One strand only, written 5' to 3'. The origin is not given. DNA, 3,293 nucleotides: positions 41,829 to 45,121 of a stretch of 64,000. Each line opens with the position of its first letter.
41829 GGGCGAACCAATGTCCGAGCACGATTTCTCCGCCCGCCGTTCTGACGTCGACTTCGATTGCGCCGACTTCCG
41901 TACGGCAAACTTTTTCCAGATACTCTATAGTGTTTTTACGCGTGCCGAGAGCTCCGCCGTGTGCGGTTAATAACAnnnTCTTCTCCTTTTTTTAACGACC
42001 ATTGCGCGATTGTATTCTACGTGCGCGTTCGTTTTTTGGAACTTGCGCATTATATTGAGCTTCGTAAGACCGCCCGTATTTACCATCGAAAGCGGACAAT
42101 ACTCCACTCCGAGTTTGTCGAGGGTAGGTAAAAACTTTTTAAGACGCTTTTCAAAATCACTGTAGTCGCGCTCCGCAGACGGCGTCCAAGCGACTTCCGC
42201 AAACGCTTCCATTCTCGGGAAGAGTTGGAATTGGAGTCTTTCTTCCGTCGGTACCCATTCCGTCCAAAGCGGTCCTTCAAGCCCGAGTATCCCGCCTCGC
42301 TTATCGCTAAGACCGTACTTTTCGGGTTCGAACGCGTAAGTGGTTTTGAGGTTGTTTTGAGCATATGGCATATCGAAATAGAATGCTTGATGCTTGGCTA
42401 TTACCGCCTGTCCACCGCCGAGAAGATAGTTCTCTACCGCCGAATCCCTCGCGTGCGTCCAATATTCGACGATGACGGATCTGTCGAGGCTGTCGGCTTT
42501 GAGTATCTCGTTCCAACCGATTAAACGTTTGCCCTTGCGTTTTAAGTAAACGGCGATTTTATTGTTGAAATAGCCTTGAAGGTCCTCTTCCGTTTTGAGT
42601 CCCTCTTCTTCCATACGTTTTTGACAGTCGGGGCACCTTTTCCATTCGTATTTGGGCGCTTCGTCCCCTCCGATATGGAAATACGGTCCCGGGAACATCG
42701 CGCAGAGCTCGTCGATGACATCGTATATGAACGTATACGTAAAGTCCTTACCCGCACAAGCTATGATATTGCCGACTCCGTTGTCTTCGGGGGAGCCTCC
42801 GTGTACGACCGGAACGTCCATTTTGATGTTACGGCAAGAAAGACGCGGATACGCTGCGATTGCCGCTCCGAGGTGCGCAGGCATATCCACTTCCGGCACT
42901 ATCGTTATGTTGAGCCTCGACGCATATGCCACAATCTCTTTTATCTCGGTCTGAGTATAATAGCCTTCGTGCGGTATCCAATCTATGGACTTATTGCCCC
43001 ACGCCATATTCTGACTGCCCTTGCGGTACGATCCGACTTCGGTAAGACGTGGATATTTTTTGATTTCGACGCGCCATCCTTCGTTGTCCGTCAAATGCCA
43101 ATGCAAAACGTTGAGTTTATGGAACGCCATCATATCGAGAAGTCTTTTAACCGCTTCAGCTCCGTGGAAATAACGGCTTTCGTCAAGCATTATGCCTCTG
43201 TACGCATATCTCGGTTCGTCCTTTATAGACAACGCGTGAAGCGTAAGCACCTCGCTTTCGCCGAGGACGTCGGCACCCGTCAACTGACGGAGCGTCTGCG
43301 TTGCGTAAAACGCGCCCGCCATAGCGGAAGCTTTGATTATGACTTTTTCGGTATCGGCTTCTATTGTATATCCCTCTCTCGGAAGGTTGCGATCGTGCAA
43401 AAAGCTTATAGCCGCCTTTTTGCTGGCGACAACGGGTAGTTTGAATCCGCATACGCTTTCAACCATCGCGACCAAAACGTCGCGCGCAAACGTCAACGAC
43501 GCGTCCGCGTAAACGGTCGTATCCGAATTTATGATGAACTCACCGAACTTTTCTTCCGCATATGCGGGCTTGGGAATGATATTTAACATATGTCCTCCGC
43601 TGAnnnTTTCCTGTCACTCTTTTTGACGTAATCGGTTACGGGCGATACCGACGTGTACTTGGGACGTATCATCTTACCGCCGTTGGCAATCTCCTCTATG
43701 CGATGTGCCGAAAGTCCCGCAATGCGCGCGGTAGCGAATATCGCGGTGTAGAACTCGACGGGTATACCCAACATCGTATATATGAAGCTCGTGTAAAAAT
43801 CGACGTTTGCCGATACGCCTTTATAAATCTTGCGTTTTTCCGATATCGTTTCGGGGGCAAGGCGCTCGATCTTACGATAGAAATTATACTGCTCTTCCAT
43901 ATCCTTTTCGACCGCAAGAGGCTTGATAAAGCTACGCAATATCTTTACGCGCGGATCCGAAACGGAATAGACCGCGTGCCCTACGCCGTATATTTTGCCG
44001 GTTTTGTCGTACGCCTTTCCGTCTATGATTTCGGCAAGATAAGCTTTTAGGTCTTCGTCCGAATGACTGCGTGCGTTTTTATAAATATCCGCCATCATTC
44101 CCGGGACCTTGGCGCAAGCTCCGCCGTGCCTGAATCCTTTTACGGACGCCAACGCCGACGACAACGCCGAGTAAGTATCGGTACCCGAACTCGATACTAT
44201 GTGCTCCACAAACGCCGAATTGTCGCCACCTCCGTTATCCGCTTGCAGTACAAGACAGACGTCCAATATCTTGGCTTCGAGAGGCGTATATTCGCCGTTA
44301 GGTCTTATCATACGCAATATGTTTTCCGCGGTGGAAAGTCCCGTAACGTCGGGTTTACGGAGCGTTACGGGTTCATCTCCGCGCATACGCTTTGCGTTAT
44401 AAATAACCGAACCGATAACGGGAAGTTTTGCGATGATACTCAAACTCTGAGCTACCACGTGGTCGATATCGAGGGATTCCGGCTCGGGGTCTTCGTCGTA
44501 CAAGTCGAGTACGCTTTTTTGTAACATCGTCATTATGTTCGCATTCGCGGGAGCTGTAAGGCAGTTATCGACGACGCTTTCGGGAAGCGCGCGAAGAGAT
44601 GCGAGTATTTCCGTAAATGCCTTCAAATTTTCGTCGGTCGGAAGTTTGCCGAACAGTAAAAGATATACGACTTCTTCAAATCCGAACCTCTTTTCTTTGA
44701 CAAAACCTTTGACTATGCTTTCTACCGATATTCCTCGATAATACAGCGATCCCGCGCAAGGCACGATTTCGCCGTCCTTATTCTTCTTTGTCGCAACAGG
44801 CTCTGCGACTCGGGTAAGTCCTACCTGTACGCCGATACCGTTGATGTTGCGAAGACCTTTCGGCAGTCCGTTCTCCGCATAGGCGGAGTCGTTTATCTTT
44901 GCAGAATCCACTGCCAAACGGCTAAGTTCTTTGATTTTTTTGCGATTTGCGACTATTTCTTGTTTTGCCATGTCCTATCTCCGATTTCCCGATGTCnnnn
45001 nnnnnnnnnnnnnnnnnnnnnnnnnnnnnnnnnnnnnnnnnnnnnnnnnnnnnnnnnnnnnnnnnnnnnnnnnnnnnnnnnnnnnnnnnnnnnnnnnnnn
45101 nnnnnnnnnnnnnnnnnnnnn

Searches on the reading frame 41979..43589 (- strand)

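Call 73: search_protein_families(library=pfam, proteins=[window:41979-43589:-], max_evalue=0.00001)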
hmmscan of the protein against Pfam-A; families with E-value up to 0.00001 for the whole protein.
window:41979-43589:- (537 aa): 2 families
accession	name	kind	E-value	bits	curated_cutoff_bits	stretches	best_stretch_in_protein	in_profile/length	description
PF00728.28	Glyco_hydro_20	-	1e-103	347.8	22.3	1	128-470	1-347/348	Glycosyl hydrolase family 20, catalytic domain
PF02838.20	Glyco_hydro_20b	-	7.3e-19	69.2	26.1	1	3-124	3-123/124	Glycosyl hydrolase family 20, domain 2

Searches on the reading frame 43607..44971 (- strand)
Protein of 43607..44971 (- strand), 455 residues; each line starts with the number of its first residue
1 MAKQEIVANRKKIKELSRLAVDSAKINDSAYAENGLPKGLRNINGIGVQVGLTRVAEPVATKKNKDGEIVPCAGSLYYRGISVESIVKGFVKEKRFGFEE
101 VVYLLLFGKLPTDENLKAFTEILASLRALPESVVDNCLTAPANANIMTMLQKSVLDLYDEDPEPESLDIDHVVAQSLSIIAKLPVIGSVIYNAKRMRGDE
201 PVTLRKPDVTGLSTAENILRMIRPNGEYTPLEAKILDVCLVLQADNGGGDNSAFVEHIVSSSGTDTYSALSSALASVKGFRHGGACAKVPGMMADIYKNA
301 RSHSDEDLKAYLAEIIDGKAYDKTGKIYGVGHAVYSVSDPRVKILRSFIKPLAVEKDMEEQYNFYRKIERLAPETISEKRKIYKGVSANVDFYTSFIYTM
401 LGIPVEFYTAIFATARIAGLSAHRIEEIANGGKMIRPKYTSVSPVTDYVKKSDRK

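Call 73: search_protein_families(library=pfam, proteins=[window:43607-44971:-], max_evalue=0.00001)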
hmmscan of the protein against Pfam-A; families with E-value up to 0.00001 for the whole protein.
window:43607-44971:- (455 aa): 1 family
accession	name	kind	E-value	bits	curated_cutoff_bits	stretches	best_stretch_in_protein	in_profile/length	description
PF00285.26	Citrate_synt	-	1.4e-99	333.9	27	1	69-438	19-357/357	Citrate synthase, C-terminal domain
